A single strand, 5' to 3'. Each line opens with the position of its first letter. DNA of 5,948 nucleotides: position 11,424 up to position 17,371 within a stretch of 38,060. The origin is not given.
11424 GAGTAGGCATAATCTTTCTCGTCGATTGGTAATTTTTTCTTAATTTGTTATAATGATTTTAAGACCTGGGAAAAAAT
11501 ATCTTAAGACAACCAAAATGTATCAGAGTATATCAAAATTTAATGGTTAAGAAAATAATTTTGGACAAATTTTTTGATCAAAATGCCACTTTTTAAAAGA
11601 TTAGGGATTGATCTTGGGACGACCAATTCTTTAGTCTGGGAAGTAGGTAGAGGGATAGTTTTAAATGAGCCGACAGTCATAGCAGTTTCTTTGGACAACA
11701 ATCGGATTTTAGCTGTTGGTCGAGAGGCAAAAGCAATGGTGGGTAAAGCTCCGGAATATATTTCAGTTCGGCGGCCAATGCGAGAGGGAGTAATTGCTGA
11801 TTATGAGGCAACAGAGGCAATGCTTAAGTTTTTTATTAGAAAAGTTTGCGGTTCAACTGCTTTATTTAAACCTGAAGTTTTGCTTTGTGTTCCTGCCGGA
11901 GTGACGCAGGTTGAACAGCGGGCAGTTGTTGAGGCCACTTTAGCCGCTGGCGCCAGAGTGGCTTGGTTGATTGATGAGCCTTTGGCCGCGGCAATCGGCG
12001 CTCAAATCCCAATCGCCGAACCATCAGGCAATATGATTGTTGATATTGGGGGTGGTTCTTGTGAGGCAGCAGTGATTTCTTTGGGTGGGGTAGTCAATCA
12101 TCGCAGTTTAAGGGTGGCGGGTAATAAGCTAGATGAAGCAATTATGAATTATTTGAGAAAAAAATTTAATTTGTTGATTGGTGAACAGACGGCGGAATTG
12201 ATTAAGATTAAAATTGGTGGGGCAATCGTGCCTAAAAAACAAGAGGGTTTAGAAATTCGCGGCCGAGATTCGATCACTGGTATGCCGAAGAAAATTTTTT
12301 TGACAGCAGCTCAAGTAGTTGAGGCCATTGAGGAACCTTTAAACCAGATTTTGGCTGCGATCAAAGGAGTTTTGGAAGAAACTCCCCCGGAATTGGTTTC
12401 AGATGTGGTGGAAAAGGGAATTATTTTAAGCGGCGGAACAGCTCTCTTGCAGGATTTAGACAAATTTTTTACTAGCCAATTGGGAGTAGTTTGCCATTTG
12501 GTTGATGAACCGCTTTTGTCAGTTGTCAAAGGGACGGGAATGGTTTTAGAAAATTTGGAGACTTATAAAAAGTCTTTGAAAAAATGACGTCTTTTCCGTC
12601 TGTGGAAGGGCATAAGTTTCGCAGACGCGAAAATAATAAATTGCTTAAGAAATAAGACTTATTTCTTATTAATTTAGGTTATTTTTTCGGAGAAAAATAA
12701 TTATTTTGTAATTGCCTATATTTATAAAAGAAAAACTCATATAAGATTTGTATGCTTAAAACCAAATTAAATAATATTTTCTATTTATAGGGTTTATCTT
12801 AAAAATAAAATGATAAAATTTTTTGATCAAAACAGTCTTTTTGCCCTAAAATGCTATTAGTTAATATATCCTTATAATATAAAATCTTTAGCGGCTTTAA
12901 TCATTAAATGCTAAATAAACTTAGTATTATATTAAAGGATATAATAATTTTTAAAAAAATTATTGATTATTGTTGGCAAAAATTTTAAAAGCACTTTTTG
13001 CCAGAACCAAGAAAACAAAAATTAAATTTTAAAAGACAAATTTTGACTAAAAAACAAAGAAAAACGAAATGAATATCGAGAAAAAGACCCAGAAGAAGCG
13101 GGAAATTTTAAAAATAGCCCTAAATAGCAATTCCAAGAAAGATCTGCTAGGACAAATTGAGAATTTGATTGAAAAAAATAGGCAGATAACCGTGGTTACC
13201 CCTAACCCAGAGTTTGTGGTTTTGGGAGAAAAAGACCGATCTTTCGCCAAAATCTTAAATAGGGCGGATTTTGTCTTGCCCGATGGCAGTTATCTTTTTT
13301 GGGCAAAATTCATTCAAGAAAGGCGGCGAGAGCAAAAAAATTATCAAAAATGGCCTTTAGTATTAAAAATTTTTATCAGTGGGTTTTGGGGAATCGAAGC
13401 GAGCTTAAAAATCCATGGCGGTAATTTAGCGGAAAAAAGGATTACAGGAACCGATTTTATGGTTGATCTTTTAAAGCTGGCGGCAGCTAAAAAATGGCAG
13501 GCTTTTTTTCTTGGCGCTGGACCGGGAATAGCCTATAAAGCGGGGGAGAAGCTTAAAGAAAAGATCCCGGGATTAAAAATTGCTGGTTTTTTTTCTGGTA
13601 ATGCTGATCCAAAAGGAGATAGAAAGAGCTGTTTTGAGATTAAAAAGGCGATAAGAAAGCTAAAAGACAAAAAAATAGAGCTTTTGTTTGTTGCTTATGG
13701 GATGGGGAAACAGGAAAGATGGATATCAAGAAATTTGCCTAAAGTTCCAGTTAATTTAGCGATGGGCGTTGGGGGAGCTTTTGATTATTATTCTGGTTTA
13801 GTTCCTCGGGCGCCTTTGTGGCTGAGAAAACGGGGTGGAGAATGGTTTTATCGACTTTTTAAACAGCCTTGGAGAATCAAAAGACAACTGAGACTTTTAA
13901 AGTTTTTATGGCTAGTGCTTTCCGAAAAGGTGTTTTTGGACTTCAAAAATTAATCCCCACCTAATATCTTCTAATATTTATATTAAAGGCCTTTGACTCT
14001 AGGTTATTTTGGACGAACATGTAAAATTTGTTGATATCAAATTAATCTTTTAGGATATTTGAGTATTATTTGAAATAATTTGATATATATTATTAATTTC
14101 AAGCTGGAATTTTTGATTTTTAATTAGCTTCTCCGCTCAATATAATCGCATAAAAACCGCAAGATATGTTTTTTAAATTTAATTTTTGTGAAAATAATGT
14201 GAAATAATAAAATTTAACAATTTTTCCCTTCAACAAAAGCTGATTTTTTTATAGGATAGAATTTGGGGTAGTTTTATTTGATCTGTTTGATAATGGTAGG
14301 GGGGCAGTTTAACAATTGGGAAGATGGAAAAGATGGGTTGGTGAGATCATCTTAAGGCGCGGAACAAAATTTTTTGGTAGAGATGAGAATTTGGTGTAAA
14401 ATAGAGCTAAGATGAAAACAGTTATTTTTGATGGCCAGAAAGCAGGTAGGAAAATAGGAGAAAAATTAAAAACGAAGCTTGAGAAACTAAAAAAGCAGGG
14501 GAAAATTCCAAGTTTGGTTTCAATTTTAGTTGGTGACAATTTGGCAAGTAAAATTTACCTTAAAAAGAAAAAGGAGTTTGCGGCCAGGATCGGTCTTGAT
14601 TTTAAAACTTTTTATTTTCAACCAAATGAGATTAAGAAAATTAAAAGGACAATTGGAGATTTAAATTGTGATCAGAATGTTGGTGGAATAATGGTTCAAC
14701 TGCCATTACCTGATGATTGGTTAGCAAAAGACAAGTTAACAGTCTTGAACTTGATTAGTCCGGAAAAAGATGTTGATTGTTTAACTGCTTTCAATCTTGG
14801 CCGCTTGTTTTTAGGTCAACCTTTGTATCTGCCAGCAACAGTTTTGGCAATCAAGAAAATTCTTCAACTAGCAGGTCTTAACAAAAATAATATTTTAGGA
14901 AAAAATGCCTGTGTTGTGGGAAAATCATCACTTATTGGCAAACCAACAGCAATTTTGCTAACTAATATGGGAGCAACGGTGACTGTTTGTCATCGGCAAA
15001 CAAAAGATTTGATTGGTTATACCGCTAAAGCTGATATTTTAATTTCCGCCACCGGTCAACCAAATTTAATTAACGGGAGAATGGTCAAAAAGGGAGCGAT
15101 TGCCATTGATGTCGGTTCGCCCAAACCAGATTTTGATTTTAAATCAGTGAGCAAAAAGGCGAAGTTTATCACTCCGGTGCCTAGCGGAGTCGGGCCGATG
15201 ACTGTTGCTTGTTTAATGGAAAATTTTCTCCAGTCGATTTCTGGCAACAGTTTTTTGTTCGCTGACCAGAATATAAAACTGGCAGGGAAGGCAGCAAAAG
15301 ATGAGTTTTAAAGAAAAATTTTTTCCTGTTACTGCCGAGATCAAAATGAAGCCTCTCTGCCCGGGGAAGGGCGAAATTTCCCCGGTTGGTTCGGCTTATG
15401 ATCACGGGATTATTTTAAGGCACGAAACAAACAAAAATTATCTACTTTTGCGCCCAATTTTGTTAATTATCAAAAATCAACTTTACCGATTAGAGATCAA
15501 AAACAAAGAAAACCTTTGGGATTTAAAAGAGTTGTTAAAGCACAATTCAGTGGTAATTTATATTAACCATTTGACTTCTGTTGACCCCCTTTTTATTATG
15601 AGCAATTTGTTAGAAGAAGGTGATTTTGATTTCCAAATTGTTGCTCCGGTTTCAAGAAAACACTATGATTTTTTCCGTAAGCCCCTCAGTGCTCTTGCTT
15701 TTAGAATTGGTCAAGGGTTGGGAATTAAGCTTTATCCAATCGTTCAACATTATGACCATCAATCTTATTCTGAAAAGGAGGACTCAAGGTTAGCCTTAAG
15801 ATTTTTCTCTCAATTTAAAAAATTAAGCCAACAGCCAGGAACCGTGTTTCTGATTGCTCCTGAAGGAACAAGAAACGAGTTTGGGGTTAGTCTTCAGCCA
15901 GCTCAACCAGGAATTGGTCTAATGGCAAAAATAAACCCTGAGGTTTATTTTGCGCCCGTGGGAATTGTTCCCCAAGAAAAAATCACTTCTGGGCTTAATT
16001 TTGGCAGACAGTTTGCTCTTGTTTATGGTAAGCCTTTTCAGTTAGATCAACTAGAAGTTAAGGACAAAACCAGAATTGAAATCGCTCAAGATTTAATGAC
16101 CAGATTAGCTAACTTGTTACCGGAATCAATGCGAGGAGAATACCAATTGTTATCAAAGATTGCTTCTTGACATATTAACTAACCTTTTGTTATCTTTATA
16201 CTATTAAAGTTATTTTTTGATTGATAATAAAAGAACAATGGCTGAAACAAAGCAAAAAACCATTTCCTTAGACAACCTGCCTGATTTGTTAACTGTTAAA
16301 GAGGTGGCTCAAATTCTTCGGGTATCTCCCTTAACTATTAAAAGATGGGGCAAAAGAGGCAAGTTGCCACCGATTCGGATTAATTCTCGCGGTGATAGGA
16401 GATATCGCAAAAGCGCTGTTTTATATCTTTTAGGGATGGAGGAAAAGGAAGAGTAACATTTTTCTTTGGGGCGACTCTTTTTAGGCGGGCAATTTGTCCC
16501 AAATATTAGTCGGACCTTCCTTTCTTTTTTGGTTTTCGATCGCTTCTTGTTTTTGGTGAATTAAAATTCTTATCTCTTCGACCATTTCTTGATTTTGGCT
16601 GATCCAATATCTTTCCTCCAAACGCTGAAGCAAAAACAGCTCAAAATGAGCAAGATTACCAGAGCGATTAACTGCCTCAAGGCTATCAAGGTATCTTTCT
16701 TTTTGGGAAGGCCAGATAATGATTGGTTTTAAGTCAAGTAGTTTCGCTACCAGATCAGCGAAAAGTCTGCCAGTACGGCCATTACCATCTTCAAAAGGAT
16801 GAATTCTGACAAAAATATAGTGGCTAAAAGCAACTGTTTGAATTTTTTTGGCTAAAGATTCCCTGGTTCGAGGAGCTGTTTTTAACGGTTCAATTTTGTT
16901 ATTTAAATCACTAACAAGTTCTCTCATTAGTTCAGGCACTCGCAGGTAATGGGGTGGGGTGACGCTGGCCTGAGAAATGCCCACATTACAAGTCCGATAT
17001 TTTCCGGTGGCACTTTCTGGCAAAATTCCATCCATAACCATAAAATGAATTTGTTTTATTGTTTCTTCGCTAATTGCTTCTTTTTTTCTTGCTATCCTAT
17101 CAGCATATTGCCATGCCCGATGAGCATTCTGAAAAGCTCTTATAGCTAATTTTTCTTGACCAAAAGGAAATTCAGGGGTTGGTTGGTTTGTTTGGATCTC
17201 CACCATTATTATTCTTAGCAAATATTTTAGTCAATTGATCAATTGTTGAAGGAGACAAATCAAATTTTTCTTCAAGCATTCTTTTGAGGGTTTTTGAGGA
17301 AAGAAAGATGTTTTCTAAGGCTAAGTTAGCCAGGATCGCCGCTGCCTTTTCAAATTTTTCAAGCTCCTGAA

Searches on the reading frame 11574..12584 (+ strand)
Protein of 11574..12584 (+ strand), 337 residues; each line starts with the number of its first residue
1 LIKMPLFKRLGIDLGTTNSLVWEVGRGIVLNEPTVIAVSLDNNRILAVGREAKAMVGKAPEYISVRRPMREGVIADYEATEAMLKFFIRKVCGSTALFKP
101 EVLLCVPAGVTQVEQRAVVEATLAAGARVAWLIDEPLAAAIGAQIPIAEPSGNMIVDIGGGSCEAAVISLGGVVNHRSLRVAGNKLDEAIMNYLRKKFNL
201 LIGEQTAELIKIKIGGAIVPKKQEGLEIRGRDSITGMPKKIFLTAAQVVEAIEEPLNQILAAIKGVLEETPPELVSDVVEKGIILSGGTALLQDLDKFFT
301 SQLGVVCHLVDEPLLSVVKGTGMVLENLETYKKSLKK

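Call 63: search_protein_families(library=pfam, proteins=[window:11574-12584:+], max_evalue=0.0001)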
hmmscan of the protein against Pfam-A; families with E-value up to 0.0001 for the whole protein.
window:11574-12584:+ (337 aa): 4 families
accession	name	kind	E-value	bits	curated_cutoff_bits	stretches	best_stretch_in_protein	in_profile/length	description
PF06723.19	MreB_Mbl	-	7.1e-131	436.3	27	1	9-332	3-326/327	MreB/Mbl protein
PF00012.26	HSP70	-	8.6e-10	37.9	20.6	1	102-199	136-239/599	Hsp70 protein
PF14450.12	FtsA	-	1.6e-08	35.4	31.8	1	155-305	2-105/127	Cell division protein FtsA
PF00022.25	Actin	-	2e-08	33.7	27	1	45-197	45-190/410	Actin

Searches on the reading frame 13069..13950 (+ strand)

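Call 63: search_protein_families(library=pfam, proteins=[window:13069-13950:+], max_evalue=0.0001)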
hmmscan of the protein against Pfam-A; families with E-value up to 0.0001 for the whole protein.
window:13069-13950:+ (294 aa): 1 family
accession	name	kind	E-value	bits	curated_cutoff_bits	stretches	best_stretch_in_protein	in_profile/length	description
PF03808.19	Glyco_tran_WecG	-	5.6e-47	160.1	27.4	1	111-273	13-167/168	Glycosyl transferase WecG/TagA/CpsF family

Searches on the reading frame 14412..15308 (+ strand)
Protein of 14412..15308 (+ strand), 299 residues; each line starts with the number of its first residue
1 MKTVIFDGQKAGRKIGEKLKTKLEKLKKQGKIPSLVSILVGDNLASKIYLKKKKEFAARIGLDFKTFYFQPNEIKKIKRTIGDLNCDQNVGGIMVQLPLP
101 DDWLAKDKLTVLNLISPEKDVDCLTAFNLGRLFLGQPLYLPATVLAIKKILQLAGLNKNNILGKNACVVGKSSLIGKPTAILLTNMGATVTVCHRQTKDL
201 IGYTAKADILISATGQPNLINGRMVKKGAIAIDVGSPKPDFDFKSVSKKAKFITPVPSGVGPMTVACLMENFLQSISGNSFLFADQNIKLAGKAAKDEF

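Call 63: search_protein_families(library=pfam, proteins=[window:14412-15308:+], max_evalue=0.0001)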
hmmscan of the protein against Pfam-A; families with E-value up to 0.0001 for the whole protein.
window:14412-15308:+ (299 aa): 2 families
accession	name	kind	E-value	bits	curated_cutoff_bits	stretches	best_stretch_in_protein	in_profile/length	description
PF02882.25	THF_DHG_CYH_C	-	8.4e-49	165.4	27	1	126-277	2-157/160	Tetrahydrofolate dehydrogenase/cyclohydrolase, NAD(P)-binding domain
PF00763.28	THF_DHG_CYH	-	8e-26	91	32.8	1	7-122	2-115/115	Tetrahydrofolate dehydrogenase/cyclohydrolase, catalytic domain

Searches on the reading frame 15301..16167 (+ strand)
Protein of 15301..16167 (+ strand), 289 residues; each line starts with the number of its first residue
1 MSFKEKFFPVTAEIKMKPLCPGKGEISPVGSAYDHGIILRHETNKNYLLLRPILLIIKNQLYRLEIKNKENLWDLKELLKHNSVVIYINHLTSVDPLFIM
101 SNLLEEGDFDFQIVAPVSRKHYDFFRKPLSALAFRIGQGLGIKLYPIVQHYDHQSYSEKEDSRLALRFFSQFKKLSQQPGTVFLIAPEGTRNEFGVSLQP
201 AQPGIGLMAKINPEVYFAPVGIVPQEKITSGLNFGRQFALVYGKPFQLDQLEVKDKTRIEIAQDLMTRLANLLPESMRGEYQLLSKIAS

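Call 63: search_protein_families(library=pfam, proteins=[window:15301-16167:+], max_evalue=0.0001)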
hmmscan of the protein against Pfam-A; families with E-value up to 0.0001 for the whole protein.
window:15301-16167:+ (289 aa): 1 family
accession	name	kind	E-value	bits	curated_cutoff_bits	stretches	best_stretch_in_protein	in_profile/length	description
PF01553.26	Acyltransferase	-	2.3e-05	24.7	23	1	65-222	3-131/132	Acyltransferase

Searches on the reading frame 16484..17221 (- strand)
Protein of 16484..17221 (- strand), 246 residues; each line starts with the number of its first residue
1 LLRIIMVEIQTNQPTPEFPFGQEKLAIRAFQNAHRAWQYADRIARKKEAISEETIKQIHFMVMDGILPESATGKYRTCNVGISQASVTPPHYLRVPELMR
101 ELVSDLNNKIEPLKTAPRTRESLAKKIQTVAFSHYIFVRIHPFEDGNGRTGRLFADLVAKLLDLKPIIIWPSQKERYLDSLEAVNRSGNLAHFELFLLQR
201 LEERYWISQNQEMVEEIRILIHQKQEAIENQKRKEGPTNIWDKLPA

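Call 63: search_protein_families(library=pfam, proteins=[window:16484-17221:-], max_evalue=0.0001)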
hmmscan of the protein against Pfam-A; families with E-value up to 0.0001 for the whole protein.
window:16484-17221:- (246 aa): 1 family
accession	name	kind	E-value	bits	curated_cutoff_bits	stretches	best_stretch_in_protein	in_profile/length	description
PF02661.23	Fic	-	1.2e-19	71.4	24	1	50-158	2-92/93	Fic/DOC family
